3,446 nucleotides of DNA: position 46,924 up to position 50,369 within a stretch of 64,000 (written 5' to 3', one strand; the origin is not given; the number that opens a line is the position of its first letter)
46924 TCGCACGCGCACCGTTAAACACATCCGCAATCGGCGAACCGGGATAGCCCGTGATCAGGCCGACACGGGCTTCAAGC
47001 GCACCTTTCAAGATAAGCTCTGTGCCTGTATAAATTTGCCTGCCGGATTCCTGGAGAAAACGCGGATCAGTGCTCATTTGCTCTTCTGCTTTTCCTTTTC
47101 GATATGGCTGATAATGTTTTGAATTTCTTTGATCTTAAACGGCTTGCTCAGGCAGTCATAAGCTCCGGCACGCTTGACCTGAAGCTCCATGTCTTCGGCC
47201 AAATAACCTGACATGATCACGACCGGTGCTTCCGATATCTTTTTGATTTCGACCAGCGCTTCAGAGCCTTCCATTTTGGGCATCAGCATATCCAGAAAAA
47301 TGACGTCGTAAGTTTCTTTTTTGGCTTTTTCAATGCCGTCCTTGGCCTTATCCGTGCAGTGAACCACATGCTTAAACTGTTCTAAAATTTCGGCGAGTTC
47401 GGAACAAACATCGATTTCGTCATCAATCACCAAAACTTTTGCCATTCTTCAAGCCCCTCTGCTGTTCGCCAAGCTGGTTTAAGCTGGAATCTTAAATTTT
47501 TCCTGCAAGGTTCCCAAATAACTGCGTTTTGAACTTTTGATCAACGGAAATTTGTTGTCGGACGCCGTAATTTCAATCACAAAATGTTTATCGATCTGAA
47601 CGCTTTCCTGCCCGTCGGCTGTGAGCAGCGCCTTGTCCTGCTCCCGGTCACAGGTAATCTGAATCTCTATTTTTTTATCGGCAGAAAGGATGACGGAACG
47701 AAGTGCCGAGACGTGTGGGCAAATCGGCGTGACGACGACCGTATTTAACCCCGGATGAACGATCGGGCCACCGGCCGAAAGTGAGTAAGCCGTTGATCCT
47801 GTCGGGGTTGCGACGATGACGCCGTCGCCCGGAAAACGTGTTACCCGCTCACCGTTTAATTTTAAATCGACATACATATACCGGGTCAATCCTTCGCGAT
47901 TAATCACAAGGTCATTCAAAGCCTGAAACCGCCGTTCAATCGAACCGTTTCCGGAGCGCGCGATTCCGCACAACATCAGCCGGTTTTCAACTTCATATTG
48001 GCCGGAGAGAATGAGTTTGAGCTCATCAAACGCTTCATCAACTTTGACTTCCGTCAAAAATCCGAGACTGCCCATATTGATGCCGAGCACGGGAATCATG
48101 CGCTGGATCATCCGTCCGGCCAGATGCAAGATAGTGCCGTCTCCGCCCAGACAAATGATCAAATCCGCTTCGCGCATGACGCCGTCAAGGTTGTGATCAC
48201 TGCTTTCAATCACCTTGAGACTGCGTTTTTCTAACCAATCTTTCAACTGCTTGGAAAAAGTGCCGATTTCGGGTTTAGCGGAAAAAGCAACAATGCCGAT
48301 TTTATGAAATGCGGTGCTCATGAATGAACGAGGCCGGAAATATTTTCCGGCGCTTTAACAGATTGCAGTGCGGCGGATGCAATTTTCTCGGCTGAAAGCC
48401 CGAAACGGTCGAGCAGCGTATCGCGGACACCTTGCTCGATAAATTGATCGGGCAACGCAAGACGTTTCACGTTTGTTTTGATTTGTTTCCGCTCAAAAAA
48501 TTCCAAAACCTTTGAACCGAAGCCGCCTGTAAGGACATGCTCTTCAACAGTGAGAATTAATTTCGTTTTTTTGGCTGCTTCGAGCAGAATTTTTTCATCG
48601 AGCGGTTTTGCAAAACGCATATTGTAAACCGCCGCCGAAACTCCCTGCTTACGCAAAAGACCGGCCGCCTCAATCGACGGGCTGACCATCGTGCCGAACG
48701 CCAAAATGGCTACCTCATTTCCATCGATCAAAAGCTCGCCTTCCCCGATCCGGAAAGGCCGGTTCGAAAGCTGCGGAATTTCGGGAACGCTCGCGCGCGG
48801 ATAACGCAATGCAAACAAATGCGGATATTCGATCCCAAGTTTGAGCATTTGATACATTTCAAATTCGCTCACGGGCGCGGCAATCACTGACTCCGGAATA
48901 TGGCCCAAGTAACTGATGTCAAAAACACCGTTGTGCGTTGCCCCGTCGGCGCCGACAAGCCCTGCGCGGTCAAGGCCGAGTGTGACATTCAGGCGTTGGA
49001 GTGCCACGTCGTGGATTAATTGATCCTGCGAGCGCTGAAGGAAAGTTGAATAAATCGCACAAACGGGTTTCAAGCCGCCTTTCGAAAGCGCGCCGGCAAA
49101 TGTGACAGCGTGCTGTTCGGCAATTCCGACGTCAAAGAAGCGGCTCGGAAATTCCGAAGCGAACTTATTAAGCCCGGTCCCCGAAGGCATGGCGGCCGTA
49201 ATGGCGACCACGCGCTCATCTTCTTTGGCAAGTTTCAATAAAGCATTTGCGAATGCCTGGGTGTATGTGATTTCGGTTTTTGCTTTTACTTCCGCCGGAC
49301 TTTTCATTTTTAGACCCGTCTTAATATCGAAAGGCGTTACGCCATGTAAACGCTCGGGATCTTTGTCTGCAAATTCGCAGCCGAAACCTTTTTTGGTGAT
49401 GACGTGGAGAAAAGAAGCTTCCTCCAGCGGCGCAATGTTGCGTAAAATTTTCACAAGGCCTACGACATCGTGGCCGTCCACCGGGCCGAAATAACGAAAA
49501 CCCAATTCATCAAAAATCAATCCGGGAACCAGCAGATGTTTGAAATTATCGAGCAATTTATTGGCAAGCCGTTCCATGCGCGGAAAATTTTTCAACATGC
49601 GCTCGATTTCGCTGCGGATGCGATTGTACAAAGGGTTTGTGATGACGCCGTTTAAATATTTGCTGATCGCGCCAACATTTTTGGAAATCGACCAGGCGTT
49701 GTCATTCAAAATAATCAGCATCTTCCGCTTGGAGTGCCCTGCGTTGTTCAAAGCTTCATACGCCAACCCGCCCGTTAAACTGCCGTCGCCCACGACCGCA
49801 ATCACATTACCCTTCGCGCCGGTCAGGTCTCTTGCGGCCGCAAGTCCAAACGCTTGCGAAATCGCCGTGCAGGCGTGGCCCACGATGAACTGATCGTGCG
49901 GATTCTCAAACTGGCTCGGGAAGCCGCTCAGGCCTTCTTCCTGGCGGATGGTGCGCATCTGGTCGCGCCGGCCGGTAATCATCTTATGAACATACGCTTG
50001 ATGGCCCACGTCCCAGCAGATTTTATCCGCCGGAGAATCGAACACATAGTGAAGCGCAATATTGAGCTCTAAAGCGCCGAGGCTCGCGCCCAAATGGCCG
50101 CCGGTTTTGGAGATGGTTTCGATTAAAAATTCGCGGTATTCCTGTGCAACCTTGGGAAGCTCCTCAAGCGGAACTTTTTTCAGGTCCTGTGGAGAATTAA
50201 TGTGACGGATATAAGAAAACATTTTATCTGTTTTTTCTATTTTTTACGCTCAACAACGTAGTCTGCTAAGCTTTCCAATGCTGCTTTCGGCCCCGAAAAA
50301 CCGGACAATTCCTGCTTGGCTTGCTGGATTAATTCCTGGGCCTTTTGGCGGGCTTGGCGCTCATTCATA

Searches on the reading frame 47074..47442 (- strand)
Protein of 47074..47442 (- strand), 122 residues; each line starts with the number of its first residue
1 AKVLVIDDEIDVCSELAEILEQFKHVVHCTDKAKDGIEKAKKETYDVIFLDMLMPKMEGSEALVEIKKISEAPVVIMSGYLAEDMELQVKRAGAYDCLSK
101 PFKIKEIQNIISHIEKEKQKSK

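Call 63: search_protein_families(library=pfam, proteins=[window:47074-47442:-], max_evalue=0.001)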
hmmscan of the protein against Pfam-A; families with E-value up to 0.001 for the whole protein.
window:47074-47442:- (122 aa): 1 family
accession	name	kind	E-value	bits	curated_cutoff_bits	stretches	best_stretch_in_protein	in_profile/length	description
PF00072.30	Response_reg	-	1.5e-25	90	30.2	1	3-111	1-110/111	Response regulator receiver domain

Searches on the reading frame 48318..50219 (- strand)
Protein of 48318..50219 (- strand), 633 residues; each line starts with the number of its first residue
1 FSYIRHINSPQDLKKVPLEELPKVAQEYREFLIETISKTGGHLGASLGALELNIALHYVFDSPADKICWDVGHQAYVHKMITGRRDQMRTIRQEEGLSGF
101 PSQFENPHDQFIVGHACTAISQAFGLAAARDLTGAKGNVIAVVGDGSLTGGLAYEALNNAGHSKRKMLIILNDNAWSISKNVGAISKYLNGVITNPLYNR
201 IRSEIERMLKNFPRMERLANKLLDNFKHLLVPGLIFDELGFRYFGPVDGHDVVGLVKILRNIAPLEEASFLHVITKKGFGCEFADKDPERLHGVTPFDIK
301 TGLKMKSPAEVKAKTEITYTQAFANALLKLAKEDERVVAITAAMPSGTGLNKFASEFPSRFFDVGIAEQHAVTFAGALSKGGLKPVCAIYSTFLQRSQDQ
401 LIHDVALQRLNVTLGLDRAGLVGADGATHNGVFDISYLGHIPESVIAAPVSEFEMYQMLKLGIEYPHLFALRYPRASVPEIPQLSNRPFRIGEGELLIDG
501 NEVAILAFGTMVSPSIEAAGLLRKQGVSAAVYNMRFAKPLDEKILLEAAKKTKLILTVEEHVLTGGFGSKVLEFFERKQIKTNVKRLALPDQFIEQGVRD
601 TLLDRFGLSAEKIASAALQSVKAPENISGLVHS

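Call 18: search_protein_families(library=pfam, proteins=[window:48318-50219:-], max_evalue=0.001)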
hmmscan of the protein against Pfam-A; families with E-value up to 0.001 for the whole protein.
window:48318-50219:- (633 aa): 4 families
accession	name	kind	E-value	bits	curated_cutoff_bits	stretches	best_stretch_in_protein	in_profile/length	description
PF13292.11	DXP_synthase_N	-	2e-113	378.7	21.2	1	5-275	2-274/274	1-deoxy-D-xylulose-5-phosphate synthase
PF02779.29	Transket_pyr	-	1.3e-42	145.9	27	1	316-479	2-173/174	Transketolase, pyrimidine binding domain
PF02780.25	Transketolase_C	-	2.9e-32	111.6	25.9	1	492-613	1-124/124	Transketolase, C-terminal domain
PF00676.26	E1_dh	-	0.00076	19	22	0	120-181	107-168/300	Dehydrogenase E1 component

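Call 36: find_related_loci(query=window:48318-50219:-, collection=genome_contigs, flank=1000)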
Query window:48318-50219:- (633 aa) in genome_contigs; peptide patterns used: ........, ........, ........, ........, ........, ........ (x = any residue, [..] = any of these).
599 stretches matched a pattern (row limit reached: there are more); 584 encode a relative of the query (tblastn E <= 1e-3); the best 80 are kept; 80 distinct loci.
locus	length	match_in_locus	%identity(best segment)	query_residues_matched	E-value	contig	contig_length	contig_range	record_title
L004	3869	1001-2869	70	1-622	0e+0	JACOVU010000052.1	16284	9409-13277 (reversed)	MAG: Candidatus Omnitrophota bacterium isolate NC_groundwater_108_Ag_S-0.2um_46_37 S_p2_S4_170907_scaffold_801013, whole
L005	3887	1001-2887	69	3-627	0e+0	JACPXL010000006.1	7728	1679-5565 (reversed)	MAG: Candidatus Omnitrophota bacterium isolate NC_groundwater_836_Pr1_B-0.1um_47_21 Montesol18_Bp1_scaffold_125671, whol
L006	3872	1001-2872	69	1-623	0e+0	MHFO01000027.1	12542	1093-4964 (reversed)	MAG: Omnitrophica bacterium RIFCSPLOWO2_01_FULL_50_24 rifcsplowo2_01_scaffold_22401, whole genome shotgun sequence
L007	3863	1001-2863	67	3-622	0e+0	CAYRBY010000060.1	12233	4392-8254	MAG TPA_asm: uncultured bacterium isolate SRP278252_co1_689 genome assembly, contig: NODE_9198_length_12233_cov_8.875185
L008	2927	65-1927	62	3-621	0e+0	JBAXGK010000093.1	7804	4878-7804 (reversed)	MAG: Candidatus Omnitrophota bacterium isolate ELA295 MAG295_93, whole genome shotgun sequence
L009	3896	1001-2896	66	1-628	0e+0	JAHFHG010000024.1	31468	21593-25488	MAG: Candidatus Omnitrophota bacterium isolate nzgw333 NODE_754_length_31469_cov_5.144730, whole genome shotgun sequence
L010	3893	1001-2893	50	1-630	0e+0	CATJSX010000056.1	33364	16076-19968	MAG: uncultured Peptococcaceae bacterium isolate iMGMC-349_1678881692 genome assembly, contig: MegahitA5_10959, whole ge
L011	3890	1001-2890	50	4-629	0e+0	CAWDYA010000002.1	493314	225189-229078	MAG: uncultured Acidobacteriota bacterium isolate MFD05684.bin.1.277 genome assembly, contig: contig_28682, whole genome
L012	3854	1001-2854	48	1-626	0e+0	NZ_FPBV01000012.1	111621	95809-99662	Alicyclobacillus macrosporangiidus strain DSM 17980, whole genome shotgun sequence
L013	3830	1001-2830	48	2-618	0e+0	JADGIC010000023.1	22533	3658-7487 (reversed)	MAG: Alicyclobacillaceae bacterium isolate HOG9 NODE_1213_length_22533_cov_12.905946, whole genome shotgun sequence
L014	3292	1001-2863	50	4-622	0e+0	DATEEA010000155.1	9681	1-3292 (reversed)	MAG TPA_asm: Candidatus Polarisedimenticolia bacterium isolate SMAG_U8721 k141_1935984, whole genome shotgun sequence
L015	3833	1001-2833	49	4-615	0e+0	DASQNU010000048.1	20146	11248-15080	MAG TPA_asm: Candidatus Bathyarchaeia archaeon isolate SMAG_U10784 k141_126049, whole genome shotgun sequence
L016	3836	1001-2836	47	7-619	0e+0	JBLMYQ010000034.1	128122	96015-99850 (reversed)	MAG: Deltaproteobacteria bacterium isolate MAG225 PRJNA951521_bin9_renamed_33, whole genome shotgun sequence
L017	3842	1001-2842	47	2-623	0e+0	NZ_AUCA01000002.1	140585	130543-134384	Alicyclobacillus contaminans DSM 17975 G463DRAFT_scaffold00002.2_C, whole genome shotgun sequence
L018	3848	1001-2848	47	1-615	0e+0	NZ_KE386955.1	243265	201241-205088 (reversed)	Cohnella thermotolerans DSM 17683 G485DRAFT_scaffold00002.2, whole genome shotgun sequence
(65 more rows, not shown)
